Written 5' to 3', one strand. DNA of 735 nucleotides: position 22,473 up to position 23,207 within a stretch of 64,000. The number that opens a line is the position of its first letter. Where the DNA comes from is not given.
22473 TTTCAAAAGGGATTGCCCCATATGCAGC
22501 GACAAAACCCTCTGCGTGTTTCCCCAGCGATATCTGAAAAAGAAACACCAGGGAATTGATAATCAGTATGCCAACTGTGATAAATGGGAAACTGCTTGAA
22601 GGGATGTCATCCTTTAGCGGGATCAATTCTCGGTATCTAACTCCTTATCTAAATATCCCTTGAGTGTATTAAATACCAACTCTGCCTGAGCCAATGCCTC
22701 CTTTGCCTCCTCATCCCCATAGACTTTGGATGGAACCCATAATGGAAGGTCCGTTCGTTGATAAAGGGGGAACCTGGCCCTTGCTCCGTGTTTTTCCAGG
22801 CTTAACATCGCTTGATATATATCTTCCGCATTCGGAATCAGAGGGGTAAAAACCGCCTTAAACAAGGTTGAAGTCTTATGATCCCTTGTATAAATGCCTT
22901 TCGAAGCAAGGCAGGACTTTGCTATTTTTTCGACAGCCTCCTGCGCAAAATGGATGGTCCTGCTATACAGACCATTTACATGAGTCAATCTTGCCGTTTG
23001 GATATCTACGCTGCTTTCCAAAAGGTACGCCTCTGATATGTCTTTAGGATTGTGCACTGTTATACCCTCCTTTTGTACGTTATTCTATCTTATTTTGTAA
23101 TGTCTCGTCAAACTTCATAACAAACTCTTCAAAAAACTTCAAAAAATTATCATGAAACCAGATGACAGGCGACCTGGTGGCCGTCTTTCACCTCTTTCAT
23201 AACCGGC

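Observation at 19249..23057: Unusual operon: HEPN-like / rhomboid protease / CrtI-family FAD oxidoreductase / sigma-54 activator, facing a membrane HEAT-repeat protein and a CPBP protease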

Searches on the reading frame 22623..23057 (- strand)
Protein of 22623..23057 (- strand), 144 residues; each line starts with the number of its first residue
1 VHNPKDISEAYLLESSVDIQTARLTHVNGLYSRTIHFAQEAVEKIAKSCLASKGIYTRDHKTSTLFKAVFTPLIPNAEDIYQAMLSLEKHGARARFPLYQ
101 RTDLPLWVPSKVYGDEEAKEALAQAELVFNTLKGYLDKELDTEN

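Call 3: search_protein_families(library=pfam, proteins=[window:22623-23057:-], max_evalue=0.01)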
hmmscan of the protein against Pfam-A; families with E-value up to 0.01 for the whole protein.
window:22623-23057:- (144 aa): 1 family
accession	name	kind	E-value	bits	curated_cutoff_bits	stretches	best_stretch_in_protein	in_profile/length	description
PF05168.19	HEPN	-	2.7e-13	50.6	22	1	10-133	3-115/117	HEPN domain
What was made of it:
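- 22623..23057 (-): Stand-alone HEPN-T (PF05168) protein of 144 aa with no MNT partner; the most conserved gene of the cluster. Pfam E=2.7e-13 (call 3).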

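Call 4: search_protein_families(library=ncbifam, proteins=[window:22623-23057:-], max_evalue=0.01)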
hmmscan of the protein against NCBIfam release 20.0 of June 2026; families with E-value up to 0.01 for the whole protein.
window:22623-23057:- (144 aa): 0 families

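Call 7: find_homologous_proteins(query=window:22623-23057:-)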
Query window:22623-23057:- (144 aa): 48 proteins with E <= 0.001 among 73 candidates.
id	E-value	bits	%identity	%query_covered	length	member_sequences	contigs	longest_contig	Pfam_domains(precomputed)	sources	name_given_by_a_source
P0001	5.4e-89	313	100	100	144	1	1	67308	PF05168.20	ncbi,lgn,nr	ncbi:HEPN domain-containing protein [bacterium]|nr:HEPN domain-containing protein [bacterium]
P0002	1.7e-79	283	90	100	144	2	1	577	PF05168.20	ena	-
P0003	1.7e-73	263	81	100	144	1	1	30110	PF05168.20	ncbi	-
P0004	2.6e-72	259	83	99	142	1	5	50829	PF05168.20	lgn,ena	-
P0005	3.3e-72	259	82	99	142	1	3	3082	PF05168.20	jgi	jgi:HEPN domain-containing protein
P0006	3.6e-72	259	83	99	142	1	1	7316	PF05168.20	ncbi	ncbi:MAG: HEPN domain-containing protein [bacterium]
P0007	1.6e-71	257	82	99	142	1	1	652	PF05168.20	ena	-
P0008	2.3e-71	256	82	99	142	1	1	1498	PF05168.20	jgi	-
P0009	2.5e-71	256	83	99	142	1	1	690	PF05168.20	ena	-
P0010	6.9e-71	255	82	99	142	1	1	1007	PF05168.20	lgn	-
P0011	9.3e-71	254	82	99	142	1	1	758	PF05168.20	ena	-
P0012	1.2e-70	254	84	98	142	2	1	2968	PF05168.20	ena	-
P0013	5.5e-69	249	81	98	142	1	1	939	PF05168.20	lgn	-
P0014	7.6e-69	248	80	98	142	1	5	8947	PF05168.20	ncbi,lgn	ncbi:MAG: HEPN domain-containing protein [bacterium]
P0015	9.7e-69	248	79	98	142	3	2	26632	PF05168.20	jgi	-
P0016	2.0e-68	247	79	98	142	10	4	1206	PF05168.20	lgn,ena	-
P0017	4.5e-68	246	79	98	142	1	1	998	PF05168.20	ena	-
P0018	5.0e-68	246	76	100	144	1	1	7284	PF05168.20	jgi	-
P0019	9.5e-66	238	77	97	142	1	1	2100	PF05168.20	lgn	-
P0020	1.5e-65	238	77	98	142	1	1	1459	PF05168.20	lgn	-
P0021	1.7e-65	237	76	100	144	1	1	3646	PF05168.20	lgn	-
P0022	1.0e-64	235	74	100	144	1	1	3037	PF05168.20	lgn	-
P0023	8.6e-63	229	73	98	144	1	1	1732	PF05168.20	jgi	jgi:HEPN domain-containing protein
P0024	1.0e-61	225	74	97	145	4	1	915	PF05168.20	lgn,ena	-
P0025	1.1e-61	225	75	97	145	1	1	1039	PF05168.20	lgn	-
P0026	2.2e-61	224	74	97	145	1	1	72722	PF05168.20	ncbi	ncbi:MAG: HEPN domain-containing protein [bacterium]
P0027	1.2e-59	218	71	97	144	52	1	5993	PF05168.20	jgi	-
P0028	7.5e-59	216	69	97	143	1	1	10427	PF05168.20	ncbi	-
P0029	7.6e-59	216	69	97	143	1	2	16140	PF05168.20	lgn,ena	-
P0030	9.9e-58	212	69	97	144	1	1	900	PF05168.20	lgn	-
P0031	3.1e-57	211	69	97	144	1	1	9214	PF05168.20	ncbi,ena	-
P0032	5.6e-57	210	67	100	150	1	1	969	PF05168.20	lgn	-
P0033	1.9e-56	208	69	97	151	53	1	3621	PF05168.20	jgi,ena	-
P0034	3.4e-55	204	69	94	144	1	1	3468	PF05168.20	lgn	-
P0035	3.8e-55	204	66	99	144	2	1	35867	PF05168.20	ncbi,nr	ncbi:HEPN domain-containing protein [bacterium]|nr:HEPN domain-containing protein [bacterium]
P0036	5.7e-55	203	67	100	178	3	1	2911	PF05168.20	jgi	-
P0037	5.8e-55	203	66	97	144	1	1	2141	PF05168.20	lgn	-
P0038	8.1e-55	203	67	97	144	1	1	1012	PF05168.20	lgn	-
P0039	3.2e-54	201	65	96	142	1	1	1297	PF05168.20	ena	-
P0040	1.1e-53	199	63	99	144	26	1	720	PF05168.20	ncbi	-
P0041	2.0e-53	198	66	95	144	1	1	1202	PF05168.20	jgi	-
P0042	2.2e-53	198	65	98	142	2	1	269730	PF05168.20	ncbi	ncbi:MAG: HEPN domain-containing protein [bacterium]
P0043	4.7e-53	197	64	95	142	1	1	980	PF05168.20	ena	-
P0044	4.1e-38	149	51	97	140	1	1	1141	PF05168.20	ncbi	-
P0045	6.5e-37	145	48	97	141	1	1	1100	PF05168.20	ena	-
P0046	2.0e-28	117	71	56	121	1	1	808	PF05168.20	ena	-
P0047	2.6e-27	114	73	53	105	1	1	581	PF05168.20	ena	-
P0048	5.4e-27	113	74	51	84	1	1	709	PF05168.20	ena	-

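Call 8: find_encoding_contigs(protein=window:22623-23057:-, flank=10000, max_places=6)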
Protein window:22623-23057:- (144 aa): 1 contig read that carries it; 1 place shown.
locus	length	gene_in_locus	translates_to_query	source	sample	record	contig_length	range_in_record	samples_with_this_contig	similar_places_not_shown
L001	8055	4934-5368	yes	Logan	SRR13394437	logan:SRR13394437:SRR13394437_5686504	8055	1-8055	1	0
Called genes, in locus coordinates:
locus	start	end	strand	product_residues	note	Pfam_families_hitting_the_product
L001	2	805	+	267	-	?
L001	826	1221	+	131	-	-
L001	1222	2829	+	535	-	PF00496:SBP_bac_5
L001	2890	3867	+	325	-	PF00005:ABC_tran, PF13304:AAA_21 (weak), PF08352:oligo_HPY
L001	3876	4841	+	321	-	PF00005:ABC_tran, PF08352:oligo_HPY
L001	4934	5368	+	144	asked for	PF05168:HEPN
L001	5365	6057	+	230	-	PF01694:Rhomboid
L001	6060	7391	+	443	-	PF01266:DAO (weak), PF01593:Amino_oxidase, PF13450:NAD_binding_8, PF01593:Amino_oxidase (weak)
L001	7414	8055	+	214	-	?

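Call 9: find_encoding_contigs(protein=P0042, flank=10000, max_places=2)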
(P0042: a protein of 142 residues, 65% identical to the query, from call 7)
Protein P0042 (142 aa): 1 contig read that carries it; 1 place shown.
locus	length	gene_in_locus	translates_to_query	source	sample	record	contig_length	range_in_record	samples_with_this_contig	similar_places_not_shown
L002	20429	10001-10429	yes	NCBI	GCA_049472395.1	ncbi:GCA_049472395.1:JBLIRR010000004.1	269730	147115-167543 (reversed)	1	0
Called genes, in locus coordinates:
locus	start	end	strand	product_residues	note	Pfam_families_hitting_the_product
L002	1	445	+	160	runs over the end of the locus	-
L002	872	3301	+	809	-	PF16656:Pur_ac_phosph_N (weak), PF11617:Cu-binding_MopE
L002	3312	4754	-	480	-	PF01139:RtcB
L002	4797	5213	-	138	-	PF01951:Archease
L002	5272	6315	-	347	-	PF00155:Aminotran_1_2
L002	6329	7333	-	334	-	PF07584:BatA, PF00092:VWA, PF13519:VWA_2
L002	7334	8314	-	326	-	-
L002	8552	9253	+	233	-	-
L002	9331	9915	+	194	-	PF04055:Radical_SAM, PF13353:Fer4_12 (weak)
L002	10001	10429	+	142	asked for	PF05168:HEPN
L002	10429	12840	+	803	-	PF00912:Transgly, PF00905:Transpeptidase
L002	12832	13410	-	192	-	-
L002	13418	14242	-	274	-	-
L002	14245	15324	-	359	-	PF00142:Fer4_NifH (weak), PF01656:CbiA, PF02374:ArsA_ATPase (faint), PF06564:CBP_BcsQ (weak), PF10609:ParA (weak), PF13614:AAA_31, PF02922:CBM_48, PF16561:AMPK1_CBM, +1 more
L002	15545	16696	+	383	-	PF02350:Epimerase_2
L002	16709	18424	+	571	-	PF02366:PMT, PF13231:PMT_2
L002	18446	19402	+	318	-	PF00535:Glycos_transf_2, PF13641:Glyco_tranf_2_3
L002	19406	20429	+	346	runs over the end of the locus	PF04007:DUF354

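Call 10: find_encoding_contigs(protein=P0035, flank=10000, max_places=2)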
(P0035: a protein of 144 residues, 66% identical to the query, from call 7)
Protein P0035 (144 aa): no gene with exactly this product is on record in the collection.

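Call 11: find_encoding_contigs(protein=P0026, flank=10000, max_places=2)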
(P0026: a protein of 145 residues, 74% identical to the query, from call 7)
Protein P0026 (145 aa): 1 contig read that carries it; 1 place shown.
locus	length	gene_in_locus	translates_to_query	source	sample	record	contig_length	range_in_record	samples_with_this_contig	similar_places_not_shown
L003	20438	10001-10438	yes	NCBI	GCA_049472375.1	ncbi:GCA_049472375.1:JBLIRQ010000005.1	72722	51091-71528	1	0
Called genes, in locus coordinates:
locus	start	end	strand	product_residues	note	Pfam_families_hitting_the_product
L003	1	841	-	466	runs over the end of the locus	PF10396:TrmE_N, PF00350:Dynamin_N (faint), PF12631:MnmE_helical, PF03193:RsgA_GTPase (faint), PF00025:Arf (weak), PF01926:MMR_HSR1, PF02421:FeoB_N (weak)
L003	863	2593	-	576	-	PF14849:YidC_periplas, PF02096:60KD_IMP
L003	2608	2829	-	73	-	PF01809:YidD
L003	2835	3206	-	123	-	PF00825:Ribonuclease_P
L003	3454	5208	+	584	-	PF00587:tRNA-synt_2b, PF04073:tRNA_edit, PF03129:HGTP_anticodon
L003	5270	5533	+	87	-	-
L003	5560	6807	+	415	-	PF00291:PALP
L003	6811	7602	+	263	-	PF00290:Trp_syntA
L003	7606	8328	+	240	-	PF09976:TPR_21 (faint), PF13174:TPR_6 (faint), PF13428:TPR_14 (faint), PF13512:TPR_18, PF07719:TPR_2 (faint), PF13525:YfiO, PF13432:TPR_16 (faint), PF14559:TPR_19 (faint)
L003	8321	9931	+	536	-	PF00496:SBP_bac_5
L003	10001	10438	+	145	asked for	PF05168:HEPN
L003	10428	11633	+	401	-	PF08239:SH3_3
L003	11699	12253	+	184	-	PF01899:MNHE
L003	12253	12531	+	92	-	PF04066:MrpF_PhaF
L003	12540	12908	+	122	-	PF03334:PhaG_MnhG_YufB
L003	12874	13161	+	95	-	PF13244:MbhD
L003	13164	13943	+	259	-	PF04039:MnhB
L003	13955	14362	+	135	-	PF00420:Oxidored_q2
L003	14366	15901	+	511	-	PF00361:Proton_antipo_M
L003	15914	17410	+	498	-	PF00361:Proton_antipo_M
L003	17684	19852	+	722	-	PF00361:Proton_antipo_M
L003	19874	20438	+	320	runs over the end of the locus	PF04392:ABC_sub_bind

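Call 12: find_encoding_contigs(protein=P0004, flank=10000, max_places=3)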
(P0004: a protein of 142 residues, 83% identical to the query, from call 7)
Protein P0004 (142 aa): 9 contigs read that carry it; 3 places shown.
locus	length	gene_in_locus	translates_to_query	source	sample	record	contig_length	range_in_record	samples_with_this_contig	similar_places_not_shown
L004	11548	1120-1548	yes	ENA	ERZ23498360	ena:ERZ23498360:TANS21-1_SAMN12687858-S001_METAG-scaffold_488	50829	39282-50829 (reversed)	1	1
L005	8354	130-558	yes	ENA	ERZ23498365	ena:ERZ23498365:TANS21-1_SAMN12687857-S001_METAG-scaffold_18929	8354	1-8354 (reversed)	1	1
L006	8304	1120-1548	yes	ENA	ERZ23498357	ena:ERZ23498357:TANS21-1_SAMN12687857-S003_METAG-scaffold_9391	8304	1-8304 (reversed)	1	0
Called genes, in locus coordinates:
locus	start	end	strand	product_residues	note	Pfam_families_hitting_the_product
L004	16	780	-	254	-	PF09699:Paired_CXXCH_1 (faint)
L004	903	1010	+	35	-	-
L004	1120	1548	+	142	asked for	PF05168:HEPN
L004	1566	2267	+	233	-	PF01694:Rhomboid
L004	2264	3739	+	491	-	PF01266:DAO (faint), PF01593:Amino_oxidase, PF13450:NAD_binding_8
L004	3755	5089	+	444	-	PF00072:Response_reg, PF01078:Mg_chelatase (faint), PF00158:Sigma54_activat, PF14532:Sigma54_activ_2, PF07728:AAA_5, PF25601:AAA_lid_14, PF02954:HTH_8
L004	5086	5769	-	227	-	PF02517:Rce1-like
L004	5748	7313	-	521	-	PF13646:HEAT_2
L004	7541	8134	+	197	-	-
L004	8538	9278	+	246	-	PF12728:HTH_17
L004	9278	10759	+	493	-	PF01637:ATPase_2 (faint), PF13191:AAA_16 (weak), PF09848:SLFN-g3_helicase (weak), PF13401:AAA_22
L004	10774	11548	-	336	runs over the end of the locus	PF12706:Lactamase_B_2 (weak)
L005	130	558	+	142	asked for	PF05168:HEPN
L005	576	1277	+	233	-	PF01694:Rhomboid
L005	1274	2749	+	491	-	PF01266:DAO (faint), PF01593:Amino_oxidase, PF13450:NAD_binding_8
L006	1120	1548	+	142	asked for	PF05168:HEPN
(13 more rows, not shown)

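Call 13: find_encoding_contigs(protein=P0015, flank=10000, max_places=2)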
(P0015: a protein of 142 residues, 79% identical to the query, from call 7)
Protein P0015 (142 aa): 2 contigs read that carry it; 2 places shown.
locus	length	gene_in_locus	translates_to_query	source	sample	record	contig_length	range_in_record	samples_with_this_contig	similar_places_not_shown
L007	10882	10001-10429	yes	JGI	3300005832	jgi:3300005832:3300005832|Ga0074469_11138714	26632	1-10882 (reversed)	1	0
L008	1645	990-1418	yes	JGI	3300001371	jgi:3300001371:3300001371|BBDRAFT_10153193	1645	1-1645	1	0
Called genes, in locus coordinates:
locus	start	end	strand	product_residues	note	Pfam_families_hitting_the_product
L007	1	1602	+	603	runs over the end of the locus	PF22148:Fervidolysin_NPro-like, PF00082:Peptidase_S8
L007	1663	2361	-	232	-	PF00733:Asn_synthase, PF06508:QueC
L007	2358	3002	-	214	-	PF04055:Radical_SAM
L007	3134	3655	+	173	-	-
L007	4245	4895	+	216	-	PF10502:Peptidase_S26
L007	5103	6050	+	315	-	PF00483:NTP_transferase, PF12804:NTP_transf_3 (weak)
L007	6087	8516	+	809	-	PF02190:LON_substr_bdg, PF00004:AAA, PF07728:AAA_5, PF22667:Lon_lid, PF05362:Lon_C, PF13541:ChlI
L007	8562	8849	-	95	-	PF01713:Smr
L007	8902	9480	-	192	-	PF09699:Paired_CXXCH_1 (faint)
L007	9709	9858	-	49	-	-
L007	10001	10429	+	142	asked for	PF05168:HEPN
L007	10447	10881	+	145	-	?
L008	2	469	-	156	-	?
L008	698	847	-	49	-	-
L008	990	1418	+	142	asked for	PF05168:HEPN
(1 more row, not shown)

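Call 14: find_encoding_contigs(protein=P0029, flank=10000, max_places=2)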
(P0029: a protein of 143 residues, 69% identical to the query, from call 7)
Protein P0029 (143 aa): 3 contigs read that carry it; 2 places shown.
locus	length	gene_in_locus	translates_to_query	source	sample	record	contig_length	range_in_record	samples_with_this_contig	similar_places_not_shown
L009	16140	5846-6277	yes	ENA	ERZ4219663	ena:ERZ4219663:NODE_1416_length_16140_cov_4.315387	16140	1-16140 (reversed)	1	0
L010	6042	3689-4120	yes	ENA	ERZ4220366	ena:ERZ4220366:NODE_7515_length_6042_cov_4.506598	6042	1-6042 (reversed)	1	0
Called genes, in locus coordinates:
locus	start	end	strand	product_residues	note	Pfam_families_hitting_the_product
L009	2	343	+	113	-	?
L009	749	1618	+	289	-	PF00587:tRNA-synt_2b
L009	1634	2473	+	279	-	PF04073:tRNA_edit, PF00587:tRNA-synt_2b, PF03129:HGTP_anticodon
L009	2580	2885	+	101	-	-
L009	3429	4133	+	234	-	PF13424:TPR_12 (weak), PF13525:YfiO, PF07719:TPR_2 (faint), PF13174:TPR_6 (faint), PF13428:TPR_14 (faint), PF13432:TPR_16 (faint), PF14559:TPR_19 (faint)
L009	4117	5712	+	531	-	PF00496:SBP_bac_5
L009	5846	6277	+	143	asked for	PF05168:HEPN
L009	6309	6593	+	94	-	PF01694:Rhomboid (weak)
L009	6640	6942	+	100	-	PF00072:Response_reg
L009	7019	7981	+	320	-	PF00158:Sigma54_activat, PF01078:Mg_chelatase (faint), PF14532:Sigma54_activ_2, PF07728:AAA_5, PF25601:AAA_lid_14, PF02954:HTH_8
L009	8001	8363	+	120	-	PF01502:PRA-CH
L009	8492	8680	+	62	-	PF01165:Ribosomal_S21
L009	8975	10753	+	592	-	PF01807:Zn_ribbon_DnaG, PF08275:DNAG_N, PF01751:Toprim, PF13155:Toprim_2, PF13662:Toprim_4, PF10410:DnaB_bind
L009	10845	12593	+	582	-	PF03979:Sigma70_r1_1, PF00140:Sigma70_r1_2, PF04542:Sigma70_r2, PF04539:Sigma70_r3, PF04545:Sigma70_r4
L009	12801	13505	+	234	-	PF24481:CT398_CC, PF02591:Zn_ribbon_9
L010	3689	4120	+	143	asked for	PF05168:HEPN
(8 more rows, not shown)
